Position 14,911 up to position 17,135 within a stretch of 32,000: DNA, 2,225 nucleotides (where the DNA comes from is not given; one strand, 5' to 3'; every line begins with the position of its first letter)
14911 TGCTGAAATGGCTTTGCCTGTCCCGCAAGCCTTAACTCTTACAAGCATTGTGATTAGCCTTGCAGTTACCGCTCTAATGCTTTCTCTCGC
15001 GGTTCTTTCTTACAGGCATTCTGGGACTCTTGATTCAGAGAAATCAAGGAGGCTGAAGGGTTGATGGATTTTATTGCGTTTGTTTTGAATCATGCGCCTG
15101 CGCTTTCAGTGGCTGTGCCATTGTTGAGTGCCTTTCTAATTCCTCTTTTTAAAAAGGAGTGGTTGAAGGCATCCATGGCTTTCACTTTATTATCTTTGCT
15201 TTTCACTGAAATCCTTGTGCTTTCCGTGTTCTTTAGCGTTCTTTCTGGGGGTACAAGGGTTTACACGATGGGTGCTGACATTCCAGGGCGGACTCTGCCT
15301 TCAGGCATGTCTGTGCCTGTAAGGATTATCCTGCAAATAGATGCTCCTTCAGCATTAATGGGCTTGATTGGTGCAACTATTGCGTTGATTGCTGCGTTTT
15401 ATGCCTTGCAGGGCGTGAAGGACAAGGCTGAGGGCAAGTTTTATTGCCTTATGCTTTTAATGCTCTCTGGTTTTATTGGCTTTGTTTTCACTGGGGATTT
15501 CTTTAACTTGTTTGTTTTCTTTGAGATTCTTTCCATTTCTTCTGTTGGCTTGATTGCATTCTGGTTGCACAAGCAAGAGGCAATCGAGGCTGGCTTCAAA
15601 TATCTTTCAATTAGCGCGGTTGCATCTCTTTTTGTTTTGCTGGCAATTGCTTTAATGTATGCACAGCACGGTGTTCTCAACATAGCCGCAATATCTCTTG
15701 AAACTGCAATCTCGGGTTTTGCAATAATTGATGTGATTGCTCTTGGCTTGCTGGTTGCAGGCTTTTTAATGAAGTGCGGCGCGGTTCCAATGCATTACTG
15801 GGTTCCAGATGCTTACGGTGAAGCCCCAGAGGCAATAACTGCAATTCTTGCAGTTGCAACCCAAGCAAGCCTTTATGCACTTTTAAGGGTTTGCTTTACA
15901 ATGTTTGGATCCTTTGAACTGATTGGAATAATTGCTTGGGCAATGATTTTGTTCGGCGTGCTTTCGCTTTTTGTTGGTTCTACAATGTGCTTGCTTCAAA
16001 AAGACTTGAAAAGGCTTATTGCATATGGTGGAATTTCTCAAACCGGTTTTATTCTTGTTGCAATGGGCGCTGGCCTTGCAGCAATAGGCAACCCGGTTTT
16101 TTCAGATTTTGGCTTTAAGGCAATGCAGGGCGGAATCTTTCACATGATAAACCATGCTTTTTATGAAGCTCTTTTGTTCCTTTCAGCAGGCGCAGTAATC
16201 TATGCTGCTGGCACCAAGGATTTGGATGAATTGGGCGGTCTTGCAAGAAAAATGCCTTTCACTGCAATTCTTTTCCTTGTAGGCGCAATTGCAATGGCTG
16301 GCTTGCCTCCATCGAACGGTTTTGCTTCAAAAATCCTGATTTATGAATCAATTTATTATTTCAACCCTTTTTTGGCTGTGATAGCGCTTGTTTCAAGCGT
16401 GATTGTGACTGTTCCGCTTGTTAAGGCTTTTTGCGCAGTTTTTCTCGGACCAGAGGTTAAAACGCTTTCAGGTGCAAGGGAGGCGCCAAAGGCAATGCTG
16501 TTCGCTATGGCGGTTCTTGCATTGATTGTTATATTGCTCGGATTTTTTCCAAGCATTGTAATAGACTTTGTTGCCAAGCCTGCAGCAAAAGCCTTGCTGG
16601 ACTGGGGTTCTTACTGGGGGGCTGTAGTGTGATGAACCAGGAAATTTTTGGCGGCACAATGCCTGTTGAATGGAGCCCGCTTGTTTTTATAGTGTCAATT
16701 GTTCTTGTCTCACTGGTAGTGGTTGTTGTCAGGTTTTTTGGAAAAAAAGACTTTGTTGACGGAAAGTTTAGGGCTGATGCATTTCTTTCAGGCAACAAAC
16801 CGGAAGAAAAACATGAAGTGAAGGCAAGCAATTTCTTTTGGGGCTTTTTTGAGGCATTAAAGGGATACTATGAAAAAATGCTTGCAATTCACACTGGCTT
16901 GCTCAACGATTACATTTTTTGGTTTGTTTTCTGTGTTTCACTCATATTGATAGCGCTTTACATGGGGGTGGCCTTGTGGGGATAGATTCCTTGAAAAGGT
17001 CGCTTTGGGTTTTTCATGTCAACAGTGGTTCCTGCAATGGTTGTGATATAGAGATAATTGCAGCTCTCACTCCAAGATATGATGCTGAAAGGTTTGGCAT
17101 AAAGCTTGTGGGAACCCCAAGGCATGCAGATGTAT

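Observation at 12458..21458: Complete 14-gene Mrp-linked membrane-bound [NiFe] hydrogenase (mbhA-N) with hypC and hypA-hycI in a reduced-looking AT-rich archaeal genome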

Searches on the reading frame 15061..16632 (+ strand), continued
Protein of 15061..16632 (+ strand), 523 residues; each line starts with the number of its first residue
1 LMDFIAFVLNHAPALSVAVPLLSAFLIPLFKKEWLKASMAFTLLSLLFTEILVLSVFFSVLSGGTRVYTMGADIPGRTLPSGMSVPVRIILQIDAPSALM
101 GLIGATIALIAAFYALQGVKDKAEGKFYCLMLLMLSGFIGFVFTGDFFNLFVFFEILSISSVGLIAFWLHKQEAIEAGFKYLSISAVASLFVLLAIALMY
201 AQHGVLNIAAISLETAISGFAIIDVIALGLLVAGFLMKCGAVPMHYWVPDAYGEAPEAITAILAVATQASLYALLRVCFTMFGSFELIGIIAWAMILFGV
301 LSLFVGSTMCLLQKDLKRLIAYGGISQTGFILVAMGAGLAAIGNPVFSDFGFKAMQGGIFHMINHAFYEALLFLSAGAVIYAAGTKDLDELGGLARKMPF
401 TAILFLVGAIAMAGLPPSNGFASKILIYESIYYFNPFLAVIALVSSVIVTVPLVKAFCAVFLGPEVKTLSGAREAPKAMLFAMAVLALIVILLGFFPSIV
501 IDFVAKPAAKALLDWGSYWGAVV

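Call 51: find_homologous_proteins(query=window:15064-16632:+)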
Query window:15064-16632:+ (522 aa): 1939 proteins with E <= 0.001 among 8000 candidates; the best 120 are listed.
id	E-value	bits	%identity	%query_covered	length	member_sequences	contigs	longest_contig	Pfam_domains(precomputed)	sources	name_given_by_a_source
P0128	0.0e+0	1089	100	100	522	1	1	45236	PF10125.15,PF00361.26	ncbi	ncbi:MAG: proton-conducting transporter membrane subunit [Candidatus Diapherotrites archaeon]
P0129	1.8e-276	936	84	100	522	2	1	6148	PF10125.15,PF00361.26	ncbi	ncbi:MAG: proton-conducting transporter membrane subunit [Candidatus Diapherotrites archaeon]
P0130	2.4e-197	675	63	98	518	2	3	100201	PF10125.15,PF00361.26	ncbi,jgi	-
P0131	5.0e-193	661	62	99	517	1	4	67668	PF00361.26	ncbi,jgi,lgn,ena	-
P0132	1.4e-179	616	58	99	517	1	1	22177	PF10125.15,PF00361.26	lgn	-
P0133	2.4e-179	616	58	99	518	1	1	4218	PF10125.15,PF00361.26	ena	-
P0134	1.1e-175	604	57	99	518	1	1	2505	PF10125.15,PF00361.26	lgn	-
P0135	6.9e-174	598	57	99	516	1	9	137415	PF10125.15,PF00361.26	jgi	-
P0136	1.0e-173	597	57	99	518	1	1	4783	PF00662.27,PF00361.26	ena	-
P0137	3.0e-168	579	55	99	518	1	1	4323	PF00662.27,PF00361.26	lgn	-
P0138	8.8e-167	574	55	99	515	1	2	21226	PF00662.27,PF00361.26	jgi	-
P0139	1.8e-164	567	54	99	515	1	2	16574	PF00662.27,PF00361.26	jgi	-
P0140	3.1e-163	563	53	98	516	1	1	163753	PF00361.26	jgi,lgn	-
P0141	1.7e-162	560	54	99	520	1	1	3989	PF10125.15,PF00361.26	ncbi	-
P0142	9.1e-162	558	54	98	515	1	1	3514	PF00662.27,PF00361.26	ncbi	-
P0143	1.1e-161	558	53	98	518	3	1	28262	PF00662.27,PF00361.26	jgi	-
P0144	3.4e-161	556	52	98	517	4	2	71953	PF00361.26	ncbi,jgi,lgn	-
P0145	2.8e-158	546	52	98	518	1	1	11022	PF00361.26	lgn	-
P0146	1.3e-156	541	51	99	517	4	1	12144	PF00361.26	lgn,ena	-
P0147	1.0e-153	531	52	99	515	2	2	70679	PF00361.26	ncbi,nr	ncbi:MAG TPA: NADH:ubiquinone oxidoreductase [Candidatus Aenigmarchaeota archaeon]|nr:MAG: NADH:ubiq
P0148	2.9e-153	530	57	88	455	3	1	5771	PF00662.27,PF00361.26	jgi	-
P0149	5.0e-153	529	52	99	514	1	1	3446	PF10125.15,PF00361.26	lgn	-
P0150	6.0e-152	525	51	98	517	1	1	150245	PF00662.27,PF00361.26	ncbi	ncbi:MAG: proton-conducting transporter membrane subunit [archaeon]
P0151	6.6e-152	525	52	98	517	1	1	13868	PF00361.26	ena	-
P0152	8.9e-152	525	51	98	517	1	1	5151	PF00361.26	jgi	-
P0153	1.5e-151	524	52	99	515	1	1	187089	PF00361.26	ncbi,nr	ncbi:MAG: proton-conducting transporter membrane subunit [Candidatus Diapherotrites archaeon]|nr:pro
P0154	9.1e-151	521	50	98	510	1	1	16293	PF00662.27,PF00361.26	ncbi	-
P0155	1.9e-150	520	51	99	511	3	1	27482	PF00361.26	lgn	-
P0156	2.4e-150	520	51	98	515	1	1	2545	PF00662.27,PF00361.26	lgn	-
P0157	5.3e-150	519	50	99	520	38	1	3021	PF00361.26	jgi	-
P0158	5.7e-150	519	52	99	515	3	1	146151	PF10125.15,PF00361.26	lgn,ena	-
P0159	5.9e-149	516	50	98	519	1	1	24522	PF00662.27,PF00361.26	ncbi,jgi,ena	-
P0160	9.0e-149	515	50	98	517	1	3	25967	PF10125.15,PF00361.26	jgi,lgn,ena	-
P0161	1.2e-148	514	49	99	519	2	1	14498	PF00361.26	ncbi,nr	ncbi:MAG: proton-conducting transporter membrane subunit [Candidatus Thermoplasmatota archaeon]|nr:p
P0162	3.3e-148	513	50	99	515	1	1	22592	PF00361.26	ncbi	ncbi:MAG: proton-conducting transporter membrane subunit [Candidatus Diapherotrites archaeon]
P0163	5.7e-148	512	49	98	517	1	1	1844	PF00361.26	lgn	-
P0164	4.9e-147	509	48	99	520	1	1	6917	PF00662.27,PF00361.26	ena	-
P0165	5.0e-147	509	51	99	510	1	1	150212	PF00361.26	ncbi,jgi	-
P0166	1.9e-146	507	50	99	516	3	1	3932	PF00361.26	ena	-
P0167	1.5e-145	504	49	98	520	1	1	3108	PF00662.27,PF00361.26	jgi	-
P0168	1.6e-145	504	50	99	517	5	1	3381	PF00361.26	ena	-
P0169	4.4e-145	503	49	99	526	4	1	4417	PF00662.27,PF10125.15,PF00361.26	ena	-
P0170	5.3e-145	502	48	97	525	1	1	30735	PF00361.26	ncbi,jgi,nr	ncbi:MAG: NADH:ubiquinone oxidoreductase [Euryarchaeota archaeon]|nr:NADH:ubiquinone oxidoreductase 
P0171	7.2e-144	499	49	98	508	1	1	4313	PF00361.26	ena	-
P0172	2.9e-143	497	47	99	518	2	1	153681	PF00361.26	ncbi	-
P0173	3.0e-143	497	49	99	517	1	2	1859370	PF00361.26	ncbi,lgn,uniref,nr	ncbi:NADH/Ubiquinone/plastoquinone (complex I) [Palaeococcus pacificus DY20341]|uniref:NADH/Ubiquino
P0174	3.6e-143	496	48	98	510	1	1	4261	PF00662.27,PF00361.26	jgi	-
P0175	2.0e-142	494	47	97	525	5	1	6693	PF00361.26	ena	-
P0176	2.2e-142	494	49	98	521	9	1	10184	PF00662.27,PF00361.26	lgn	-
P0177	2.7e-142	494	49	99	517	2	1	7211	PF00361.26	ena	-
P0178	2.7e-142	494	49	99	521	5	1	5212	PF00361.26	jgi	jgi:multicomponent Na+:H+ antiporter subunit D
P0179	3.6e-142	493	49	98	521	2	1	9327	PF00662.27,PF00361.26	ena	-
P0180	4.0e-142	493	48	98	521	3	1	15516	PF00662.27,PF00361.26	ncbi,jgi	ncbi:Na(+)/H(+) antiporter subunit A [subsurface metagenome]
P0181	4.8e-142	493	48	99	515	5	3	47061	PF00361.26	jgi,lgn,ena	-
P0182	4.9e-142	493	48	99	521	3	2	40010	PF00662.27,PF00361.26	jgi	-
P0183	5.3e-142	493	48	98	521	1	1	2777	PF00662.27,PF00361.26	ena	-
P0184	6.1e-142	492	48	98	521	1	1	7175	PF00662.27,PF00361.26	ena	-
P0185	6.2e-142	492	48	98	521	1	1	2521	PF00662.27,PF00361.26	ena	-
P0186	7.2e-142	492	45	99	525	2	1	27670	PF00361.26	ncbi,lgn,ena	-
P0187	7.3e-142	492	47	99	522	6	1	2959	PF00662.27,PF00361.26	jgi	jgi:multicomponent Na+:H+ antiporter subunit D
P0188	1.2e-141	491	48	98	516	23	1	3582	PF00662.27,PF00361.26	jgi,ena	-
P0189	1.2e-141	491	47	99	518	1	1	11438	PF00361.26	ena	-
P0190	2.4e-141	490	49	96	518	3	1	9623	PF00361.26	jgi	-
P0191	3.0e-141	490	48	99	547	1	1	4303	PF10125.15,PF00361.26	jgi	-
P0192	3.1e-141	490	48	98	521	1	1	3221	PF00662.27,PF00361.26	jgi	-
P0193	3.3e-141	490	48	99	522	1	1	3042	PF00662.27,PF00361.26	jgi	-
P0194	3.7e-141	490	49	98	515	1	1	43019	PF00361.26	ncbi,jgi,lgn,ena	-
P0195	4.1e-141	490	48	99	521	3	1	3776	PF00361.26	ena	-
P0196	5.3e-141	489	48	98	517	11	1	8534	PF00361.26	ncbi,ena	-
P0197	5.6e-141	489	47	98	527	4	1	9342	PF00361.26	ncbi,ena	-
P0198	1.4e-140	488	48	98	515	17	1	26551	PF00662.27,PF00361.26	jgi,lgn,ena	-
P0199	1.4e-140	488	48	98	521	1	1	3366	PF00662.27,PF00361.26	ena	-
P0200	1.4e-140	488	47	96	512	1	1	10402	PF00361.26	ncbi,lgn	-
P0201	1.8e-140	488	47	99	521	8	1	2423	PF00662.27,PF00361.26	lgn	-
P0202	3.3e-140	487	47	99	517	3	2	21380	PF00361.26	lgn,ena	-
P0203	4.0e-140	486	50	99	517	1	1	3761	PF00361.26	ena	-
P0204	4.4e-140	486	48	98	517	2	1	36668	PF00361.26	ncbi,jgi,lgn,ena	-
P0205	4.6e-140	486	49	98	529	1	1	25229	PF00361.26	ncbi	-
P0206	4.9e-140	486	48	99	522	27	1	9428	PF00361.26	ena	-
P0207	5.1e-140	486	48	98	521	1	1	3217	PF00662.27,PF00361.26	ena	-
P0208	5.7e-140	486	49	92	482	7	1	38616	PF00662.27,PF00361.26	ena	-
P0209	6.1e-140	486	49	98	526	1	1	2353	PF10125.15,PF00361.26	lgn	-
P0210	6.2e-140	486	48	100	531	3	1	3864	PF00361.26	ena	-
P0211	7.2e-140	486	49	99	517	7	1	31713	PF00361.26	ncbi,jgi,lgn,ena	-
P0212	8.9e-140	485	47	99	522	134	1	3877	PF00662.27,PF00361.26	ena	-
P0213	1.5e-139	484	48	98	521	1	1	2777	PF00662.27,PF00361.26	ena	-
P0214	1.6e-139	484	47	99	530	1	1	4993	PF00361.26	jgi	jgi:multicomponent Na+:H+ antiporter subunit D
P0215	1.8e-139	484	49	98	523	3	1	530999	PF00361.26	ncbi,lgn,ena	-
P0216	2.5e-139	484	47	99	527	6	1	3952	PF00361.26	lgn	-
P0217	2.6e-139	484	48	98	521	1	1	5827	PF00662.27,PF00361.26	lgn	-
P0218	2.8e-139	484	47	98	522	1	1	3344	PF00361.26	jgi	-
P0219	3.0e-139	484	52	89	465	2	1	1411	PF10125.15,PF00361.26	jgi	-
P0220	3.6e-139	483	47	98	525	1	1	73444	PF00361.26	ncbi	-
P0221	3.9e-139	483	47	99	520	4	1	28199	PF00662.27,PF00361.26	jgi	-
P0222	4.0e-139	483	48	98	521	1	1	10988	PF00662.27,PF00361.26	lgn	-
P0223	4.8e-139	483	48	98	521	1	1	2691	PF00662.27,PF00361.26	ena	-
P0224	5.9e-139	483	47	97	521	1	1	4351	PF00361.26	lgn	-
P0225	7.7e-139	482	48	98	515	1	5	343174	PF00361.26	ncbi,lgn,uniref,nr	ncbi:proton-conducting transporter transmembrane domain-containing protein [Palaeococcus ferrophilus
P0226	7.9e-139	482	47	98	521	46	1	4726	PF00361.26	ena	-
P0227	1.2e-138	482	49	92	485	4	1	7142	PF00662.27,PF00361.26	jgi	-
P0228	1.3e-138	481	50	92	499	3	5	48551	PF00361.26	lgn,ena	-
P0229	1.4e-138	481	47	98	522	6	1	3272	PF00662.27,PF00361.26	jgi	-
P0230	1.5e-138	481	48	96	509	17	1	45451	PF00662.27,PF00361.26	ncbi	-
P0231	2.7e-138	480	47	98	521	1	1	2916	PF00662.27,PF00361.26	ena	-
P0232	4.1e-138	480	48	98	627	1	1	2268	PF00361.26,PF00420.30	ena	-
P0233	4.3e-138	480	48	99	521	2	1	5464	PF00361.26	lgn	-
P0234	1.3e-137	478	48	98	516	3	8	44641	PF00361.26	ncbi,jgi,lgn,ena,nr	ncbi:proton-conducting transporter membrane subunit [Palaeococcus sp. (in: euryarchaeotes)]|nr:MAG: 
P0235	1.7e-137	478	47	98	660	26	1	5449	PF00361.26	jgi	-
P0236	2.5e-137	477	47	98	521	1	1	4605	PF00361.26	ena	-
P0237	6.7e-137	476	48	98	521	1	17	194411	PF00361.26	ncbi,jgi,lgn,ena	jgi:multicomponent Na+:H+ antiporter subunit D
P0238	6.9e-137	476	48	98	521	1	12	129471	PF00361.26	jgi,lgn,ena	jgi:multicomponent Na+:H+ antiporter subunit D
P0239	6.9e-137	476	47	99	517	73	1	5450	PF00361.26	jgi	-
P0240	8.4e-137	475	46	99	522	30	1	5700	PF00662.27,PF00361.26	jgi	-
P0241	9.5e-137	475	47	98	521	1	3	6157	PF00361.26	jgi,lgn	jgi:multicomponent Na+:H+ antiporter subunit D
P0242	1.1e-136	475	48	98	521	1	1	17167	PF00361.26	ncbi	-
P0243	1.1e-136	475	47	99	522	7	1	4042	PF00662.27,PF00361.26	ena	-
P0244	1.2e-136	475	47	98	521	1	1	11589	PF00361.26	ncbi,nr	ncbi:MAG: NADH:ubiquinone oxidoreductase [Candidatus Atribacteria bacterium]|nr:NADH:ubiquinone oxid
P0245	1.6e-136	475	47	98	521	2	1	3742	PF00361.26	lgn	-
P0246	1.7e-136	474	48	99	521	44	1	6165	PF00361.26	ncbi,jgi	jgi:multicomponent Na+:H+ antiporter subunit D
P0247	1.9e-136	474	47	98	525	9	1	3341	PF00361.26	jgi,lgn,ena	-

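Call 54: find_encoding_contigs(protein=P0173, flank=10000, max_places=1)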
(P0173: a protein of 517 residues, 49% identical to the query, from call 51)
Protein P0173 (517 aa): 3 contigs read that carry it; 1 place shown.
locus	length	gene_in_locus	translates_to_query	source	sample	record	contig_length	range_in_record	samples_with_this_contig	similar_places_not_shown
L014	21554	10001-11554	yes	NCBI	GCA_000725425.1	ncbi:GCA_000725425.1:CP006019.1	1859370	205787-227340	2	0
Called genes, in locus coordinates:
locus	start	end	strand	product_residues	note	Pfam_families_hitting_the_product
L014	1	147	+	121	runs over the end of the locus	PF03334:PhaG_MnhG_YufB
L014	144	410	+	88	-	PF13244:MbhD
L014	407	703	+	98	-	PF20501:MbhE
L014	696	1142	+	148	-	PF04039:MnhB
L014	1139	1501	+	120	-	PF00420:Oxidored_q2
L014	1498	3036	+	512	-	PF00662:Proton_antipo_N, PF10125:NADHdeh_related (weak), PF00361:Proton_antipo_M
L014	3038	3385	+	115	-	-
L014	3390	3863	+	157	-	PF01058:Oxidored_q6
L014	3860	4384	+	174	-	PF00329:Complex1_30kDa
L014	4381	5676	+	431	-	PF00374:NiFeSe_Hases, PF00346:Complex1_49kDa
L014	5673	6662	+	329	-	PF00146:NADHdh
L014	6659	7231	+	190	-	PF00037:Fer4, PF12837:Fer4_6, PF13237:Fer4_10, PF14697:Fer4_21, PF12838:Fer4_7, PF13187:Fer4_9, PF12838:Fer4_7, PF14697:Fer4_21, +16 more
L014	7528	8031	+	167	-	PF01899:MNHE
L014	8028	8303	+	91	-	PF04066:MrpF_PhaF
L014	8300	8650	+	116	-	PF03334:PhaG_MnhG_YufB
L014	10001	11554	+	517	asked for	PF00361:Proton_antipo_M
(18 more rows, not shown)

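Call 55: find_encoding_contigs(protein=P0153, flank=10000, max_places=1)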
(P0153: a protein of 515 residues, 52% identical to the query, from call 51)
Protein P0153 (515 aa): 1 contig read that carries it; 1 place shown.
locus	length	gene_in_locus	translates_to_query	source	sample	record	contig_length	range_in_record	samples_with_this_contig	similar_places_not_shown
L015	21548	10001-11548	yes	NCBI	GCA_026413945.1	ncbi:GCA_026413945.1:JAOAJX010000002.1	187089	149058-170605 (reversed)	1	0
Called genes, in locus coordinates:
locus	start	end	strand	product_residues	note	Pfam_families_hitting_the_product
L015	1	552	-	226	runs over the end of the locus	-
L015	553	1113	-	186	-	-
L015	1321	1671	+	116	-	-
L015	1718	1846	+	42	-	-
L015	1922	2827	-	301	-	PF01040:UbiA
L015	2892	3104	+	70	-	PF01455:HupF_HypC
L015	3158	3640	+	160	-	PF03073:TspO_MBR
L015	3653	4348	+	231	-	PF00702:Hydrolase, PF12710:HAD (weak), PF13419:HAD_2, PF13242:Hydrolase_like (weak)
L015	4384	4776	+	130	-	-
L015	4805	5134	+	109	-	-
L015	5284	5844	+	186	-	PF00719:Pyrophosphatase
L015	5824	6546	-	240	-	PF19927:DUF6390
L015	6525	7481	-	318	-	PF00892:EamA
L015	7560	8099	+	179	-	PF01899:MNHE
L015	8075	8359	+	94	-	PF04066:MrpF_PhaF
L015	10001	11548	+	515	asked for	PF00361:Proton_antipo_M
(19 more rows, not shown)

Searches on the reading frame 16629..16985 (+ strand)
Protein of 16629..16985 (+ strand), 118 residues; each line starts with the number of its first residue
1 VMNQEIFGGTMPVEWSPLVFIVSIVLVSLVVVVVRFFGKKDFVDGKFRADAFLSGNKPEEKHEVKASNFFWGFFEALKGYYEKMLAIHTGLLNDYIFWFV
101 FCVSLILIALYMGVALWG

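Call 4: search_protein_families(library=pfam, proteins=[window:16629-16985:+], max_evalue=0.01)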
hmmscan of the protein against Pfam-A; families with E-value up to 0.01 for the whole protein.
window:16629-16985:+ (118 aa): 1 family
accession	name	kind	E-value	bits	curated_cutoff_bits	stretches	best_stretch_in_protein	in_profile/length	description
PF00060.32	Lig_chan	-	0.0079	16.5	30.8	0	19-112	7-87/146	Ligand-gated ion channel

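Call 26: search_solved_structures(query=window:16632-16985:+, max_evalue=1, show_alignments=1)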
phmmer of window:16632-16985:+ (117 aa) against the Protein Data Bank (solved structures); distinct sequences matched with E-value up to 1: 4.
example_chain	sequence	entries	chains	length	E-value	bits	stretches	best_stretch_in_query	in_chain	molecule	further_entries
6cfw_I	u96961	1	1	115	9.2e-07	32.5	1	14-110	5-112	MBH subunit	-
8ai6_A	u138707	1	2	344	0.26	14.9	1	28-87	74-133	Putative peptide biosynthesis protein YydG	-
8ai3_A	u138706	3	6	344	0.26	14.9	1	28-87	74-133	Putative peptide biosynthesis protein YydG | Radical SAM core domain-containing protein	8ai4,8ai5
8ai1_A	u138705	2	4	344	0.26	14.9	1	28-87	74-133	Putative peptide biosynthesis protein YydG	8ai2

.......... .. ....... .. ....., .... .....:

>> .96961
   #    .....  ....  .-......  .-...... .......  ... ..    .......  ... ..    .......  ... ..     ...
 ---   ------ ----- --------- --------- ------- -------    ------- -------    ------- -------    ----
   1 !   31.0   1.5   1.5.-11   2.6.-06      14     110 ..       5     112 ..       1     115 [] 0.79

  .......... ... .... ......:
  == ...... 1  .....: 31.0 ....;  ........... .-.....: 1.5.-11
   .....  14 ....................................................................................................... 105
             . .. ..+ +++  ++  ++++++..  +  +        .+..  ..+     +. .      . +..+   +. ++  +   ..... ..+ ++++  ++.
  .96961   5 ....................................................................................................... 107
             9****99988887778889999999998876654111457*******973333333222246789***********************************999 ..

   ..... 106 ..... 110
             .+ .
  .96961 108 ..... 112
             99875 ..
